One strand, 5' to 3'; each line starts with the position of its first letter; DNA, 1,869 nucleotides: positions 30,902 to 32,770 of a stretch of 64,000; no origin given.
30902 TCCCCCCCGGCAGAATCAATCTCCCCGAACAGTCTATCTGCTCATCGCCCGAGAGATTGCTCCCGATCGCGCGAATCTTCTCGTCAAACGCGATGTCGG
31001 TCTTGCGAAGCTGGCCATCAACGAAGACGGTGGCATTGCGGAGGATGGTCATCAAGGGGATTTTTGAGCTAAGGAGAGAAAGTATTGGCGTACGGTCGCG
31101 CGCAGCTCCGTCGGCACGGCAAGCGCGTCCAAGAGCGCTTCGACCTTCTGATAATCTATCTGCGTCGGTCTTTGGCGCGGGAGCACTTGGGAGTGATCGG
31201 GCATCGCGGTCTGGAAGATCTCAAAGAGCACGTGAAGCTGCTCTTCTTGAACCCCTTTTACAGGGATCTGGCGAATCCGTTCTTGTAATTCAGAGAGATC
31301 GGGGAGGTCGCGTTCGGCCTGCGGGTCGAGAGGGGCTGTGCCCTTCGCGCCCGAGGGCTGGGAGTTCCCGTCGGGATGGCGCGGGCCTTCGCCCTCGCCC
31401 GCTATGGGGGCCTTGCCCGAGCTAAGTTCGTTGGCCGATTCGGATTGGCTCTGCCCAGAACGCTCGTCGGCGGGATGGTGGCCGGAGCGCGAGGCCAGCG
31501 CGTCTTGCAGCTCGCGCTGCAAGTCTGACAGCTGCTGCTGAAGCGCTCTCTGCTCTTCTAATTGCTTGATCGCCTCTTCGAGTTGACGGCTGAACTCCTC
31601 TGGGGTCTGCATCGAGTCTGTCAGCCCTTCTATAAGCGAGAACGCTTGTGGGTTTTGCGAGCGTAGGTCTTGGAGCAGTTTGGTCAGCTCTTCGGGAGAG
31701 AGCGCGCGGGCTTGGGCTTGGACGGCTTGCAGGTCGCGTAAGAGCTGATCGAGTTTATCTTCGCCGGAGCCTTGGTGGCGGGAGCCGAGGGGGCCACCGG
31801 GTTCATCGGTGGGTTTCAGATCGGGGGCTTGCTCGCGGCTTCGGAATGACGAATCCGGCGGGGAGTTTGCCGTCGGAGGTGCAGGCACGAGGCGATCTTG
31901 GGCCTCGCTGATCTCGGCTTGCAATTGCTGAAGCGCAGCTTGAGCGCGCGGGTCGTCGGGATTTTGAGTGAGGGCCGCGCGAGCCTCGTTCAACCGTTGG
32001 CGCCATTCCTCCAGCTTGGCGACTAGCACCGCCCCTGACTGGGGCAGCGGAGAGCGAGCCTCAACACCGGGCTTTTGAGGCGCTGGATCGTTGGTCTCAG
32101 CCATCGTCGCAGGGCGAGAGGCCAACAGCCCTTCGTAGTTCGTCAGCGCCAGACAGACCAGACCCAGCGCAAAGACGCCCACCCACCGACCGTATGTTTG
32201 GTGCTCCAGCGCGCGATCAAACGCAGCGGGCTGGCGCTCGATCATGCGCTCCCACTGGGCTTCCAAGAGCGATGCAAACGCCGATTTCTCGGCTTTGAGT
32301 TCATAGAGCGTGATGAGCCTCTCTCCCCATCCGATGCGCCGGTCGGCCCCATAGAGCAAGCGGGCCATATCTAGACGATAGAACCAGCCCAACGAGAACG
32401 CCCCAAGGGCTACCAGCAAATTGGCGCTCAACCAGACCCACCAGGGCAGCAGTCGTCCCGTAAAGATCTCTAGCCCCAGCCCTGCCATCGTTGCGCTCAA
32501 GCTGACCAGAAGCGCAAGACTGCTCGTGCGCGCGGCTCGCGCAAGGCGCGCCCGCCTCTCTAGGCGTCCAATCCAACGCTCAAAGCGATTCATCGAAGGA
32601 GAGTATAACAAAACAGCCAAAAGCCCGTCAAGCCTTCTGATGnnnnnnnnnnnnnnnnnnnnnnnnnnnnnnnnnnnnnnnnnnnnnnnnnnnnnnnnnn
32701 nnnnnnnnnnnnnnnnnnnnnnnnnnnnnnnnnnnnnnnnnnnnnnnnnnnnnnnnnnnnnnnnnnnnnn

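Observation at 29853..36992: Seven co-directional, mostly overlapping minus-strand genes: unknown-DsbA-VKOR-three unknown envelope proteins-amidohydrolase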

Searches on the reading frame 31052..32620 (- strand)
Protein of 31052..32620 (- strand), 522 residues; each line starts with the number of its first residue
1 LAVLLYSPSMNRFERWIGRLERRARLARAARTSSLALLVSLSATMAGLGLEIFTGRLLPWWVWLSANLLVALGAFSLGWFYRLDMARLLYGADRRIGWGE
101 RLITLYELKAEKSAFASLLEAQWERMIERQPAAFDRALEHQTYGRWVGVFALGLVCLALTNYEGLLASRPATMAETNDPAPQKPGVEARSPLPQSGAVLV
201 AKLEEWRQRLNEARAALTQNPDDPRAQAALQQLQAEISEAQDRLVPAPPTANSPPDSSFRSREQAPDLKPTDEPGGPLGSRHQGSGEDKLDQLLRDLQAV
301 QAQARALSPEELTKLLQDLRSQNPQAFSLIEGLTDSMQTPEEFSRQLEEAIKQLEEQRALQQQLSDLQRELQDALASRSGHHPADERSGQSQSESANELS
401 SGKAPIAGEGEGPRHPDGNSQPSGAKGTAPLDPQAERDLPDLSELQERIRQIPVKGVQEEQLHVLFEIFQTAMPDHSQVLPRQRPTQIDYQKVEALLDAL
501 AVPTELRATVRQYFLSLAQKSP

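Call 3: search_protein_families(library=pfam, proteins=[window:31052-32620:-], max_evalue=0.1)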
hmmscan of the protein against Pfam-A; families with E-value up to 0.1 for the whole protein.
window:31052-32620:- (522 aa): 3 families
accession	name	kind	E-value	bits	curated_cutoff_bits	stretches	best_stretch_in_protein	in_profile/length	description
PF08951.15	EntA_Immun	-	0.0016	19.1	22.1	1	335-387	15-67/73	Enterocin A Immunity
PF07544.18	Med9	-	0.0072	16.8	26.9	0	200-244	25-66/80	RNA polymerase II transcription mediator complex subunit 9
PF09280.16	XPC-binding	-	0.017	15.2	26.4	1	309-349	21-55/57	XPC-binding domain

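Call 4: search_protein_families(library=ncbifam, proteins=[window:31052-32620:-], max_evalue=0.1)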
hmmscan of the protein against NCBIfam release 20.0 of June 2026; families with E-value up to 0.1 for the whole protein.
window:31052-32620:- (522 aa): 4 families
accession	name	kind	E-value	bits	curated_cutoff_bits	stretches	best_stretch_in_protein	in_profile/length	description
NF041244.1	IglI_fam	subfamily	0.0001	22.3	100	1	203-301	111-213/290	type VI secretion system protein IglI family protein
TIGR02132.1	phaR_Bmeg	equivalog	0.045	13.7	148.4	1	287-374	92-176/189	polyhydroxyalkanoic acid synthase subunit PhaR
NF002572.0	PRK02224.1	equivalog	0.049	11.9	1087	0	296-381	188-273/888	DNA double-strand break repair ATPase Rad50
NF045487.1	ASRP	equivalog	0.065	11.8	300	0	288-372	338-425/593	archaea-specific SMC-related protein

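Call 18: find_homologous_proteins(query=window:31052-32593:-)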
Query window:31052-32593:- (513 aa): 7 proteins with E <= 0.001 among 8000 candidates.
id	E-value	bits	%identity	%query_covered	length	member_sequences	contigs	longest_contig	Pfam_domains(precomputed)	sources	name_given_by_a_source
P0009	0.0e+0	1114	100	100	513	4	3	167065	-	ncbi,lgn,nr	ncbi:MAG: hypothetical protein NZ610_00280 [Candidatus Bipolaricaulota bacterium]|nr:hypothetical pr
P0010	2.9e-268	908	83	100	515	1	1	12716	-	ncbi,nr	ncbi:MAG: hypothetical protein RMJ90_00955 [Candidatus Bipolaricaulota bacterium]|nr:hypothetical pr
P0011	1.4e-199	682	65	100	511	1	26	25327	-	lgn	-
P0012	1.1e-196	672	65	100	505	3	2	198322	-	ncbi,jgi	jgi:DNA-binding transcriptional MerR regulator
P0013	2.1e-162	559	57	100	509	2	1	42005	-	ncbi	-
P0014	8.5e-157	541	55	100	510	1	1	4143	-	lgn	-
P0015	3.0e-127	443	49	99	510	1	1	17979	-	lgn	-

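Call 45: search_protein_representatives(alignment_id=A4)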
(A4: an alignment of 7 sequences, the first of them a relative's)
Query: 7 sequences, 515 profile positions. Proteins with E-value up to 0.001 (for the whole library): 57; up to 1e-10: 25; up to 1e-30: 10. The best 57 are listed.
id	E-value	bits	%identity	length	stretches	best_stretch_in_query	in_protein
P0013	2.7e-270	913.7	-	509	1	1-515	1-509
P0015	1.2e-238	809.3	-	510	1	1-514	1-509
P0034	8.0e-140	483.2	-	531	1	1-512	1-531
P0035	2.3e-139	481.7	-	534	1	1-514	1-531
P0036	1.6e-115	403.0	-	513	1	1-512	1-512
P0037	3.4e-109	382.2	-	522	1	1-513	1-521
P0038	6.2e-55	203.1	-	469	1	3-338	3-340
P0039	4.9e-41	157.3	-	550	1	5-511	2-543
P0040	8.5e-34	133.4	-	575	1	2-512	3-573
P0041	3.8e-33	131.2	-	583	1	1-512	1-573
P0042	1.4e-28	116.2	-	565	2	3-423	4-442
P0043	7.3e-16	74.2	-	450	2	1-235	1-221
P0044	2.2e-14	69.3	-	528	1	3-511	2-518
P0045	3.4e-14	68.7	-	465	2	3-116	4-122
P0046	2.7e-13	65.7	-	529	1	3-510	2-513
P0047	3.3e-13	65.4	-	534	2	3-414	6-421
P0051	6.0e-13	64.6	-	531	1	3-510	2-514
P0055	5.8e-12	61.3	-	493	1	32-510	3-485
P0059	4.1e-09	51.9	-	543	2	1-337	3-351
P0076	9.8e-05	37.5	-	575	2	455-511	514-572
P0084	6.5e-04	34.8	-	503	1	1-511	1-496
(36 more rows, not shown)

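Call 47: search_protein_families(library=pfam, alignment_id=A5, max_evalue=1)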
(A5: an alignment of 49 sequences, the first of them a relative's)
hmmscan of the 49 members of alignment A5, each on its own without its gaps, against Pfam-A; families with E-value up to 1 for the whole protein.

A. member 1, P0009 (513 aa): 5 families
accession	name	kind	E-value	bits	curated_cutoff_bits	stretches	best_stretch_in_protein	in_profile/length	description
PF08951.15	EntA_Immun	-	0.0015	19.1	22.1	1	326-378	15-67/73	Enterocin A Immunity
PF07544.18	Med9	-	0.0072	16.8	26.9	1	191-235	25-66/80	RNA polymerase II transcription mediator complex subunit 9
PF09280.16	XPC-binding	-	0.016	15.3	26.4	1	300-340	21-55/57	XPC-binding domain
PF04513.17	Baculo_PEP_C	-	0.19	12.2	38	1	302-367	17-77/140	Baculovirus polyhedron envelope protein, PEP, C terminus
PF01496.24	V_ATPase_I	-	0.99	7.7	30.7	0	280-386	31-139/815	V-type ATPase 116kDa subunit family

B. families by the number of members that match (of 49 scanned): 142 families (the first 25 are shown)
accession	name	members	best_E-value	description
PF02601.20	Exonuc_VII_L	7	0.032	Exonuclease VII, large subunit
PF02637.23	GatB_Yqey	4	0.028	GatB domain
PF13567.11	DUF4131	3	0.057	Domain of unknown function (DUF4131)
PF11026.13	DUF2721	3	0.065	Protein of unknown function (DUF2721)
PF09280.16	XPC-binding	2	0.016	XPC-binding domain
PF01008.23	IF-2B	2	0.1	Initiation factor 2 subunit family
PF04513.17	Baculo_PEP_C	2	0.11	Baculovirus polyhedron envelope protein, PEP, C terminus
PF17944.6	Arg_decarbox_C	2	0.14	Arginine decarboxylase C-terminal helical extension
PF04286.17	DUF445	2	0.44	Protein of unknown function (DUF445)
PF05524.18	PEP-utilisers_N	2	0.52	PEP-utilising enzyme, N-terminal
PF00482.28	T2SSF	2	0.68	Type II secretion system (T2SS), protein F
PF01496.24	V_ATPase_I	2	0.94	V-type ATPase 116kDa subunit family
PF20467.3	MmeI_C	1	0.0014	MmeI, C-terminal domain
PF08951.15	EntA_Immun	1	0.0015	Enterocin A Immunity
PF03105.24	SPX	1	0.0021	SPX domain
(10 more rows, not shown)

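Call 49: list_cluster_members(proteins=[P0039, P0040, P0042, P0044, P0047, P0051, P0055, P0059, P0076, P0084])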
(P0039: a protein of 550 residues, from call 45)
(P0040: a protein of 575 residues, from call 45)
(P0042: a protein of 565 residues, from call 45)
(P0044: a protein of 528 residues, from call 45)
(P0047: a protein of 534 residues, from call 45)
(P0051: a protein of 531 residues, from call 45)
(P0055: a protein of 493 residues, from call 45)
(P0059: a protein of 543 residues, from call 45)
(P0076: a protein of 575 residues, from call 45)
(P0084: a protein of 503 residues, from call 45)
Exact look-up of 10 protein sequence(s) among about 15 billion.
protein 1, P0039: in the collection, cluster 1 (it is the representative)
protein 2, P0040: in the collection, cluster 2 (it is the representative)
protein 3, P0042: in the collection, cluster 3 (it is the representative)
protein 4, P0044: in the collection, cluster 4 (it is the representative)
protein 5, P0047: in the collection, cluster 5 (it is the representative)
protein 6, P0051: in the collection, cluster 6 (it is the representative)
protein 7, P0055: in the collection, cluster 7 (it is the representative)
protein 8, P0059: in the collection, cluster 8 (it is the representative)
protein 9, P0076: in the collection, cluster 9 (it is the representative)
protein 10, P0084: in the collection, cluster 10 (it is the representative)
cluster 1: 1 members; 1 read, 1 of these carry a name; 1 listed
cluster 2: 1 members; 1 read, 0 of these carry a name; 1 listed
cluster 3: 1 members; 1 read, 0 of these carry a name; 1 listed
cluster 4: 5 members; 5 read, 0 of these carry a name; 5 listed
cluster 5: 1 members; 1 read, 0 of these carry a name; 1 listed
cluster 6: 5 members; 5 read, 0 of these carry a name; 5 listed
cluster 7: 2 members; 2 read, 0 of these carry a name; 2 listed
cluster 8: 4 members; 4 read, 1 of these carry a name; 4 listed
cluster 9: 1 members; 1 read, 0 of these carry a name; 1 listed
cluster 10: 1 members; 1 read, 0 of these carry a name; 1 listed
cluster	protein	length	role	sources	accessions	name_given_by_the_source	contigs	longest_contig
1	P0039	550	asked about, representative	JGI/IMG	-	hypothetical protein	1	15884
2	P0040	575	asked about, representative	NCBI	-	-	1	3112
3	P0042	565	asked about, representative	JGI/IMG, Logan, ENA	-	-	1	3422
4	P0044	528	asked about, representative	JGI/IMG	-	-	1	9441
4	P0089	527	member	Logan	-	-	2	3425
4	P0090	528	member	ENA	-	-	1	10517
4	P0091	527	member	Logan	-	-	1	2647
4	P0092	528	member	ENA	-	-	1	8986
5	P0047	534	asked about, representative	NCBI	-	-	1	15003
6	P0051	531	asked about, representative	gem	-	-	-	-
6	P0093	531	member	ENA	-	-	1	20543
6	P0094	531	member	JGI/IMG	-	-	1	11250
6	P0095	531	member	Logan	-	-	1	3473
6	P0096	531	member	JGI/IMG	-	-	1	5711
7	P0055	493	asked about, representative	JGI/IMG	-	-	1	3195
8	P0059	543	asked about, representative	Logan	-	-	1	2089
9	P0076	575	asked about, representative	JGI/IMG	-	-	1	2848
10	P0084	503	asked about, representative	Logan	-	-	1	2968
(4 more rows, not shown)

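Call 53: find_related_loci(query=A6, collection=metagenome_contigs, flank=10000)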
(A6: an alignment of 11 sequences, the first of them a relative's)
Query A6 (575 aa) in metagenome_contigs; peptide patterns used: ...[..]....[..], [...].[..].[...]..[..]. (x = any residue, [..] = any of these).
175 stretches matched a pattern; 2 encode a relative of the query (tblastn E <= 1e-3); 2 distinct loci.
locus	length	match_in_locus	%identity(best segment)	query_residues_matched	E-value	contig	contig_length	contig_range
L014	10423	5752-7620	32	1-572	1e-46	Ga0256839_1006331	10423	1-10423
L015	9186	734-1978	35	1-433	3e-35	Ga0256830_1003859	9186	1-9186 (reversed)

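Call 56: search_protein_families(library=pfam, proteins=[L014:906-2840:+, L014:2859-5036:+, L014:5033-5770:+, L014:5752-7671:+, L014:5916-8705:+, L014:8710-9582:+, L014:9596-10303:+, L014:43-543:+], max_evalue=0.01)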
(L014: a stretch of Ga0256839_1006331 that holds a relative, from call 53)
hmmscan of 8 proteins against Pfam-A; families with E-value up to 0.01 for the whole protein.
L014:906-2840:+ (644 aa): 17 families
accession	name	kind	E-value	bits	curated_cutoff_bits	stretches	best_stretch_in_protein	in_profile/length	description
PF00326.27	Peptidase_S9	-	1.8e-45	155.5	22.6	1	441-643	7-210/213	Prolyl oligopeptidase family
PF07676.18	PD40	-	9.2e-20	70.5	20.9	1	100-118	14-31/38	WD40-like Beta Propeller Repeat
PF01738.24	DLH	-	3.7e-11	43.5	21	1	479-642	78-216/217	Dienelactone hydrolase family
PF20434.5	BD-FAE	-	1.5e-10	41.4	26.8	1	524-603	134-215/215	BD-FAE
PF00930.27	DPPIV_N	-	4.5e-10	39.2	22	0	56-159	241-344/354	Dipeptidyl peptidase IV (DPP IV) N-terminal region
PF25174.1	Beta-prop_THOC3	-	3e-08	33.4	305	0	176-348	75-229/272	THOC3 beta-propeller domain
PF08840.17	BAAT_C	-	1.9e-07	31.8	20.9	1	483-620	7-158/210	BAAT / Acyl-CoA thioester hydrolase C terminal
PF12146.15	Hydrolase_4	-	4e-07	30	27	1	419-554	6-130/239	Serine aminopeptidase, S33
PF00561.26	Abhydrolase_1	-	8.3e-07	29.4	25.8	0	418-531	1-102/245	alpha/beta hydrolase fold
PF02897.21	Peptidase_S9_N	-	9.7e-06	25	24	0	195-319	234-359/414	Prolyl oligopeptidase, N-terminal beta-propeller domain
PF02129.25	Peptidase_S15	-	2.3e-05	24.6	23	0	551-604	196-248/262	X-Pro dipeptidyl-peptidase (S15 family)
PF10647.15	Gmad1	-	0.00043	20.6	20.5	0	51-120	24-87/251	Lipoprotein LpqB beta-propeller domain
PF05448.18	AXE1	-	0.00051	19.3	21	0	484-528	162-206/321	Acetyl xylan esterase (AXE1)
PF00400.38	WD40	-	0.00083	20.3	27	0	96-115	13-31/39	WD domain, G-beta repeat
PF07859.19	Abhydrolase_3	-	0.0013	19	25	0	545-623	139-209/210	alpha/beta hydrolase fold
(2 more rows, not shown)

L014:2859-5036:+ (725 aa): 0 families

L014:5033-5770:+ (245 aa): 0 families

L014:5752-7671:+ (639 aa): 0 families

L014:5916-8705:+ (929 aa): 7 families
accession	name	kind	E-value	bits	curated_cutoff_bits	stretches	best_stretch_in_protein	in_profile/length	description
PF07726.17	AAA_3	-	7.3e-62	207.5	27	1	643-776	1-131/131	ATPase family associated with various cellular activities (AAA)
PF17863.7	AAA_lid_2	-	1.2e-13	51.1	22.7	1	852-920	5-73/74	AAA lid domain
PF07728.20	AAA_5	-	6.2e-13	49.4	22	1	644-774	2-139/139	AAA domain (dynein-related subfamily)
PF20030.5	bpMoxR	-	1.5e-11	44.2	27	1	612-801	2-187/205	MoxR domain in the MoxR-vWA-beta-propeller ternary systems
PF00004.35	AAA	-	5.9e-06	27.2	21.2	1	645-757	2-110/131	ATPase family associated with various cellular activities (AAA)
PF00493.29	MCM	-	0.00016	21.3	23.3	1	605-759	7-175/224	MCM P-loop domain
PF01078.27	Mg_chelatase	-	0.0038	17.1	20.3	0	624-665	5-46/207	Magnesium chelatase, subunit ChlI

L014:8710-9582:+ (290 aa): 3 families
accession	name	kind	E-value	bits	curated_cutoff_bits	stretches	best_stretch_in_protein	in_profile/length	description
PF01882.25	DUF58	-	8.8e-35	120.3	23.4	1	45-252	1-214/216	Protein of unknown function DUF58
PF13519.12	VWA_2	-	1.7e-06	29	27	1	82-181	1-105/107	von Willebrand factor type A domain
PF05762.20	VWA_CoxE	-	0.0032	17.4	26.4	1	76-212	53-189/222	VWA domain containing CoxE-like protein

L014:9596-10303:+ (235 aa): 0 families

L014:43-543:+ (166 aa): 0 families

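Call 57: search_protein_families(library=pfam, proteins=[L015:15-752:+, L015:734-2680:+, L015:2377-3723:+, L015:3327-4595:+, L015:4358-6541:+, L015:5979-7256:+, L015:6394-9135:+], max_evalue=0.01)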
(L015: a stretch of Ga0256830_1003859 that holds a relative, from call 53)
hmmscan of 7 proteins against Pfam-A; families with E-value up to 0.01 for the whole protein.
L015:15-752:+ (245 aa): 0 families

L015:734-2680:+ (648 aa): 0 families

L015:2377-3723:+ (448 aa): 8 families
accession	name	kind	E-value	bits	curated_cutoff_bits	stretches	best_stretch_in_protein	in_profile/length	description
PF07726.17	AAA_3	-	1.7e-62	209.5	27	1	162-295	1-131/131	ATPase family associated with various cellular activities (AAA)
PF17863.7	AAA_lid_2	-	8.5e-16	57.9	22.7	1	371-439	5-73/74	AAA lid domain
PF07728.20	AAA_5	-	2.6e-14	53.9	22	1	163-293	2-139/139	AAA domain (dynein-related subfamily)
PF20030.5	bpMoxR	-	3e-12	46.5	27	1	131-327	2-194/205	MoxR domain in the MoxR-vWA-beta-propeller ternary systems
PF00004.35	AAA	-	6.8e-07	30.2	21.2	1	164-276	2-110/131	ATPase family associated with various cellular activities (AAA)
PF00493.29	MCM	-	0.00011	21.8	23.3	1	126-278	9-175/224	MCM P-loop domain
PF01078.27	Mg_chelatase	-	0.00032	20.6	20.3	0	143-184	5-46/207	Magnesium chelatase, subunit ChlI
PF00158.32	Sigma54_activat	-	0.0044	17.2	20.2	0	230-278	97-146/168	Sigma-54 interaction domain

L015:3327-4595:+ (422 aa): 3 families
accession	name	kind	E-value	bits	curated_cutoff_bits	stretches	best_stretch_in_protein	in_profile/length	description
PF01882.25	DUF58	-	7.8e-33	113.9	23.4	1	177-385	1-215/216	Protein of unknown function DUF58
PF13519.12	VWA_2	-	1.1e-05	26.4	27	1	216-313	3-105/107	von Willebrand factor type A domain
PF05762.20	VWA_CoxE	-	0.0011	18.9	26.4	1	208-344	53-189/222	VWA domain containing CoxE-like protein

L015:4358-6541:+ (727 aa): 2 families
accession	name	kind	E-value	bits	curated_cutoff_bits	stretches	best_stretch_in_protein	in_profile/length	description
PF07584.16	BatA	-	2.4e-14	53.9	25.9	1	79-155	1-77/77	Aerotolerance regulator N-terminal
PF13519.12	VWA_2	-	3.5e-11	44.1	27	1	168-272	2-105/107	von Willebrand factor type A domain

L015:5979-7256:+ (425 aa): 0 families

L015:6394-9135:+ (913 aa): 5 families
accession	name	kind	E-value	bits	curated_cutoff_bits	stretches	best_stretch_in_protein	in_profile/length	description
PF13519.12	VWA_2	-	6.4e-24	85.1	27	2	462-570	1-107/107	von Willebrand factor type A domain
PF00092.34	VWA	-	1.2e-19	71.6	23.8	2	462-629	2-171/174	von Willebrand factor type A domain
PF13768.12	VWA_3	-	1.4e-14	54.8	27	1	461-616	2-152/155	von Willebrand factor type A domain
PF05762.20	VWA_CoxE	-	8.5e-09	35.6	26.4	1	460-574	57-164/222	VWA domain containing CoxE-like protein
PF01882.25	DUF58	-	0.00042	20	23.4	1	460-583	36-155/216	Protein of unknown function DUF58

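Call 60: search_protein_families(library=ncbifam, alignment_id=A5, max_evalue=0.1)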
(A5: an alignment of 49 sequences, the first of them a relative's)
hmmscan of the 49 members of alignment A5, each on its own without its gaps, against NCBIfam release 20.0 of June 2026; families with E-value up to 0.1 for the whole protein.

A. member 1, P0009 (513 aa): 4 families
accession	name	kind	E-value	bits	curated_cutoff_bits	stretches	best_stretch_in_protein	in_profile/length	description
NF041244.1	IglI_fam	subfamily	9.6e-05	22.4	100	1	194-292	111-213/290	type VI secretion system protein IglI family protein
TIGR02132.1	phaR_Bmeg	equivalog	0.029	14.3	148.4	1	278-365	92-176/189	polyhydroxyalkanoic acid synthase subunit PhaR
NF002572.0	PRK02224.1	equivalog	0.047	11.9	1087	0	287-373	188-274/888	DNA double-strand break repair ATPase Rad50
NF045487.1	ASRP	equivalog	0.062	11.9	300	0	279-363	338-425/593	archaea-specific SMC-related protein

B. families by the number of members that match (of 49 scanned): 39 families (the first 25 are shown)
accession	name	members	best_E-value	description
TIGR02168.1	SMC_prok_B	4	0.00063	chromosome segregation protein SMC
NF045487.1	ASRP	4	0.0096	archaea-specific SMC-related protein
NF045780.1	TrlF_fam_ATP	3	0.021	TrlF family AAA-like ATPase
NF041034.1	Rad50_Sulf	3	0.037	DNA double-strand break repair ATPase Rad50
NF038329.2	gly_rich_SclB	2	0.0019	LPXTG-anchored collagen-like adhesin Scl2/SclB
NF003034.1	PRK03918.1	2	0.0039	DNA double-strand break repair ATPase Rad50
NF002572.0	PRK02224.1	2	0.013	DNA double-strand break repair ATPase Rad50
NF041244.1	IglI_fam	1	9.6e-05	type VI secretion system protein IglI family protein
NF033930.1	pneumo_PspA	1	0.00038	pneumococcal surface protein A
NF004434.0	PRK05771.3-3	1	0.00049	V-type ATP synthase subunit I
TIGR02169.1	SMC_prok_A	1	0.0005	chromosome segregation protein SMC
NF033847.1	MCP_Sipho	1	0.0044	major capsid protein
NF002991.1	PRK03739.1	1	0.014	2-isopropylmalate synthase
NF047839.1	PspM_Rv2743c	1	0.017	phage shock envelope stress response protein PspM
TIGR03648.1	Na_symport_lg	1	0.018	VC_2705 family sodium/solute symporter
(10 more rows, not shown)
